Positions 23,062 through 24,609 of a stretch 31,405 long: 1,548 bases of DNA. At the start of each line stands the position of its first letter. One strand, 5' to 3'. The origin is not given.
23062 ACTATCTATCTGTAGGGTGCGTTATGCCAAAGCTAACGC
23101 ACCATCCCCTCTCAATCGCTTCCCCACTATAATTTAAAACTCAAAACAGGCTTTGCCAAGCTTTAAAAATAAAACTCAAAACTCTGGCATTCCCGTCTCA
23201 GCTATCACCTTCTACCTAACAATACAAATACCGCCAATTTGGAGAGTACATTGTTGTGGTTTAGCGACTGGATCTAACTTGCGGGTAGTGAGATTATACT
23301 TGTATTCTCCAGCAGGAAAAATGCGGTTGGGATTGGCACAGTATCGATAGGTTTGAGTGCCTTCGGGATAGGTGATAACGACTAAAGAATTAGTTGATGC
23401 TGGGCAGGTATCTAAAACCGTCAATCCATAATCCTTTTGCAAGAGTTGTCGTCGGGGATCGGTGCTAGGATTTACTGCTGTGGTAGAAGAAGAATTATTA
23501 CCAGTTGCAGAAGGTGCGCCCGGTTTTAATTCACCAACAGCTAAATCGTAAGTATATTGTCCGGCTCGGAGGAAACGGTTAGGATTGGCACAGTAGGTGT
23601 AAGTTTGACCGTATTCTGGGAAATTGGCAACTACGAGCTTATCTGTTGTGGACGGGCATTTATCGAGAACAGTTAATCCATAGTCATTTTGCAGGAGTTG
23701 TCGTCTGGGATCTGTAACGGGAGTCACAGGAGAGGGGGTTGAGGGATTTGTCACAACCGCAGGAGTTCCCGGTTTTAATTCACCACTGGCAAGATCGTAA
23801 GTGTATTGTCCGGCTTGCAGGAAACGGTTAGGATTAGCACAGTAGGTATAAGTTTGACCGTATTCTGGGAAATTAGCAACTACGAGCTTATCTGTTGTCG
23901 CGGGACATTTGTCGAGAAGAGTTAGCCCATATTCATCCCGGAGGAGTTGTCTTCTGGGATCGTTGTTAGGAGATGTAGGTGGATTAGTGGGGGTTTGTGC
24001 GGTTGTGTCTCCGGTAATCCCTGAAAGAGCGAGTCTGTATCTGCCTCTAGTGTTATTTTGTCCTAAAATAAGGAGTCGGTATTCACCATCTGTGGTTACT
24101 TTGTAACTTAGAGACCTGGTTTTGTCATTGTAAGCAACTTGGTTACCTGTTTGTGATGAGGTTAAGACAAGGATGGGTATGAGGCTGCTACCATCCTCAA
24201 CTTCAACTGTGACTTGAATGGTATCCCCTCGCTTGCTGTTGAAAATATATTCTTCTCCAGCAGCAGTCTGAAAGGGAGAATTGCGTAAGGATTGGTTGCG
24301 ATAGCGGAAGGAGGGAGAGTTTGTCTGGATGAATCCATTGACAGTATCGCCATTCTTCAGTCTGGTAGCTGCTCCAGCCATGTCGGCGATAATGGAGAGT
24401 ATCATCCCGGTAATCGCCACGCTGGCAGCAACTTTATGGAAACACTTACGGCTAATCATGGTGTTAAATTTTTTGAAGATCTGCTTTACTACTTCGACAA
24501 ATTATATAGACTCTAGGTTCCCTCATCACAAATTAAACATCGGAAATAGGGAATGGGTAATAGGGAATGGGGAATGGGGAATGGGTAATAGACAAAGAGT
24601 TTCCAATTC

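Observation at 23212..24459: Secreted protein with a PPC-like domain and three recently duplicated 85-aa Cys-containing repeats of unknown family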

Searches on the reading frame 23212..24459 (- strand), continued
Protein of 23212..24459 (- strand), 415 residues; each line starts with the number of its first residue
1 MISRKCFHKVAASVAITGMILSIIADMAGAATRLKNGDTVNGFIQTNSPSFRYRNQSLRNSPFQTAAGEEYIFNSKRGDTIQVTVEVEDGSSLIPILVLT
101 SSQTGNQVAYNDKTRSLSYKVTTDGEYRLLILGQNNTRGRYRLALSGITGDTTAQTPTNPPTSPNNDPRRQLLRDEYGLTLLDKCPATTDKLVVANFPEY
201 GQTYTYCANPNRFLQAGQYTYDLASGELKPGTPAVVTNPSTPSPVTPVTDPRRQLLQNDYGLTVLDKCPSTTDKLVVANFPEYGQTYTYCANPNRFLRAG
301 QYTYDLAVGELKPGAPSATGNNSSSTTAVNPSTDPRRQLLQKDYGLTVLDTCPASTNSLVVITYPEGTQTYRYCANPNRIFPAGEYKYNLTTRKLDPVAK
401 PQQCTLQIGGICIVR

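Call 53: list_cluster_members(proteins=[P0002, P0005, P0004, P0012, P0031, P0010, P0019, P0081])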
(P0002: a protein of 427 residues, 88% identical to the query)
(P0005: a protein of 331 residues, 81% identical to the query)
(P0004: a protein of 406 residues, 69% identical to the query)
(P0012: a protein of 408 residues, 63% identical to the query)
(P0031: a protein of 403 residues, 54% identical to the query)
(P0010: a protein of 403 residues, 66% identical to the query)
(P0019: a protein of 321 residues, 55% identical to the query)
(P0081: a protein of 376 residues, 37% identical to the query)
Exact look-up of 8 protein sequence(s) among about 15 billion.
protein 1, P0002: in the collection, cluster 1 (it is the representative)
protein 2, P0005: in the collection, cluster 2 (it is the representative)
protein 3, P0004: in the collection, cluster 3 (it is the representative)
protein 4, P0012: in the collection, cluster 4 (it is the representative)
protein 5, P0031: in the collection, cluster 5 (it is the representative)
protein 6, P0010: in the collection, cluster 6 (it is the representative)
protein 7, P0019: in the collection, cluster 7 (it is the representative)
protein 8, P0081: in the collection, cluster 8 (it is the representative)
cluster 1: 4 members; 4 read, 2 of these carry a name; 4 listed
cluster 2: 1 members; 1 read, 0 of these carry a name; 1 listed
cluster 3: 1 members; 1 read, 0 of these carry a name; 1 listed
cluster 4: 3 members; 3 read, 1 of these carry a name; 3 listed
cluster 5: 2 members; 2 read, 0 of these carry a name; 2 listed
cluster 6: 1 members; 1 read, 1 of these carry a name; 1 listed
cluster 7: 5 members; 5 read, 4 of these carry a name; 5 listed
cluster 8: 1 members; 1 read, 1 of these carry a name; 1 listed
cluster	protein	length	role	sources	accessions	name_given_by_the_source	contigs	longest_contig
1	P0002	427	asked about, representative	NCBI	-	-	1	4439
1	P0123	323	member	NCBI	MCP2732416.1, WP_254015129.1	hypothetical protein, partial [Limnofasciculus baicalensis]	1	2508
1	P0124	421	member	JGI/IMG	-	hypothetical protein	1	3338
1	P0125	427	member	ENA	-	-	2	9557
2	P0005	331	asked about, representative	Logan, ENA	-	-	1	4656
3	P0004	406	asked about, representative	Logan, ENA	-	-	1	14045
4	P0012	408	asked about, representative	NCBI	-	-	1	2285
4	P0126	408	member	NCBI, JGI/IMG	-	hypothetical protein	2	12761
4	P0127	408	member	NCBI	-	-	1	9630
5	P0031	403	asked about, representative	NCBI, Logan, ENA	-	-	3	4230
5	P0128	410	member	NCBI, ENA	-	-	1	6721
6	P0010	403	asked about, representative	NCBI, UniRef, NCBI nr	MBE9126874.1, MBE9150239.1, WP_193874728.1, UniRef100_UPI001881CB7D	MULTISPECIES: hypothetical protein [unclassified Coleofasciculus] | hypothetical protein n=1 Tax=unclassified Coleofasciculus TaxID=2692782 ...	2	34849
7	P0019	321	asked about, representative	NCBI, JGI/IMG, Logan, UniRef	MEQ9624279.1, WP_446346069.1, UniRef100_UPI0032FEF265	hypothetical protein [Coleofasciculus chthonoplastes] | hypothetical protein | hypothetical protein n=1 Tax=Coleofasciculus chthonoplastes TaxID=64178 ...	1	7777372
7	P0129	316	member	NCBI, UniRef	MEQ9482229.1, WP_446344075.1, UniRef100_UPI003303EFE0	hypothetical protein [Coleofasciculus sp. F4-SAH-05] | hypothetical protein n=1 Tax=Coleofasciculus sp. F4-SAH-05 TaxID=3069525 ...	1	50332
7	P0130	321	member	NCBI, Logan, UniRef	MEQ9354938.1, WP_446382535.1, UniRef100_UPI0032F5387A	hypothetical protein [Coleofasciculus chthonoplastes] | hypothetical protein n=1 Tax=Coleofasciculus chthonoplastes TaxID=64178 ...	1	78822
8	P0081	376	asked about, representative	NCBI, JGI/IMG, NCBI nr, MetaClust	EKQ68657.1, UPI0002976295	hypothetical protein OsccyDRAFT_3195 [Leptolyngbyaceae cyanobacterium JSC-12] | status=active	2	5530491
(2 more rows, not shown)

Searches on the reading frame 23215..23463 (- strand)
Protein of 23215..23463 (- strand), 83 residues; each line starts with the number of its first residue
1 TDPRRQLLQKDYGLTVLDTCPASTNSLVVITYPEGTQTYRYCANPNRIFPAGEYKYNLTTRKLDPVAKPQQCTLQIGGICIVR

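Call 46: find_related_loci(query=A3, collection=genome_contigs, flank=6000)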
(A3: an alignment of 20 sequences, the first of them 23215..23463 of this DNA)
Query A3 (83 aa) in genome_contigs; peptide patterns used: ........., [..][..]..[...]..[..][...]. (x = any residue, [..] = any of these).
47 stretches matched a pattern; 35 encode a relative of the query (tblastn E <= 1e-3); 35 distinct loci.
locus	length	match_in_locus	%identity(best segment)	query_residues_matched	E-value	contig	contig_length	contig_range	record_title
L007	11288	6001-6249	76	1-83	2e-41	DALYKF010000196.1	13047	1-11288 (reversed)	MAG TPA_asm: Coleofasciculaceae cyanobacterium CTOTU46641 NODE_225_length_13047_cov_16.432189, whole genome shotgun sequ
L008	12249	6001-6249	69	1-83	4e-40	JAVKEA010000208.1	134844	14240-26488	MAG: Coleofasciculus sp. E2-BRE-01 k141_35168, whole genome shotgun sequence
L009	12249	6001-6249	70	1-83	6e-40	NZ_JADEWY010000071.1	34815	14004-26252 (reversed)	Coleofasciculus sp. LEGE 07092 NODE_167_length_34815_cov_12.9459, whole genome shotgun sequence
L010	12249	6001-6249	67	1-83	2e-39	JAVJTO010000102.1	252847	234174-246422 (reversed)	MAG: Coleofasciculus sp. B1-GNL1-01 k141_30641, whole genome shotgun sequence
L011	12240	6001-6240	69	4-83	3e-39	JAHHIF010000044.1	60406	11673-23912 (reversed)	MAG: Symplocastrum torsivum CPER-KK1 scaffold_197_c1, whole genome shotgun sequence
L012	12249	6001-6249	65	1-83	7e-39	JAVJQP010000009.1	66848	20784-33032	MAG: Coleofasciculus sp. D1-CHI-01 k141_12713, whole genome shotgun sequence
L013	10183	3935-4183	69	1-83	8e-39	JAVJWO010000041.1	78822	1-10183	MAG: Coleofasciculus chthonoplastes F2-STO-03 k141_45295, whole genome shotgun sequence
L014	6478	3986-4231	68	4-83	1e-36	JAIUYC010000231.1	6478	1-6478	MAG: Coleofasciculus sp. S288 contig-91_8272, whole genome shotgun sequence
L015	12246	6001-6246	62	2-83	2e-33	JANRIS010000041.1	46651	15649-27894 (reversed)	MAG: Leptolyngbyaceae cyanobacterium bins.349 k141_3389648, whole genome shotgun sequence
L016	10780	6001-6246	62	2-83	2e-33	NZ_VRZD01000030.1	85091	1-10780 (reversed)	MAG: Pantanalinema sp. GBBB05 NODE_84_length_85091_cov_7.260687, whole genome shotgun sequence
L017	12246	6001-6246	63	2-83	3e-33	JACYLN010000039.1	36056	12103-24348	MAG: Leptolyngbyaceae cyanobacterium C42_A2020_001 NODE_2096_length_36056_cov_8.036721, whole genome shotgun sequence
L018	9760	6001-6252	61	1-83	2e-33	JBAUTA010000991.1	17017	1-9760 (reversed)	MAG: Kovacikia sp. isolate MFD02237_ilm_asm_bin5 k127_10536, whole genome shotgun sequence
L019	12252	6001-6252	61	1-83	1e-32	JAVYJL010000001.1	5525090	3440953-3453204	Cyanobacteriota bacterium JS3 JS3_MinION_only_50_0, whole genome shotgun sequence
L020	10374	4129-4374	60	2-83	2e-32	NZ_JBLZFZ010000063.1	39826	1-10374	Pantanalinema rosaneae CENA516 NODE_148_length_39887_cov_236.569994, whole genome shotgun sequence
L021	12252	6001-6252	62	1-83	3e-32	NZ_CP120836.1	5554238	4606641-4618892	Leptothermofonsia sp. ETS-13 chromosome, complete genome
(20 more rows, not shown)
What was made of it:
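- Tried and rejected: A trimmed alignment of the terminal module plus tail (A3) worked (call 46).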
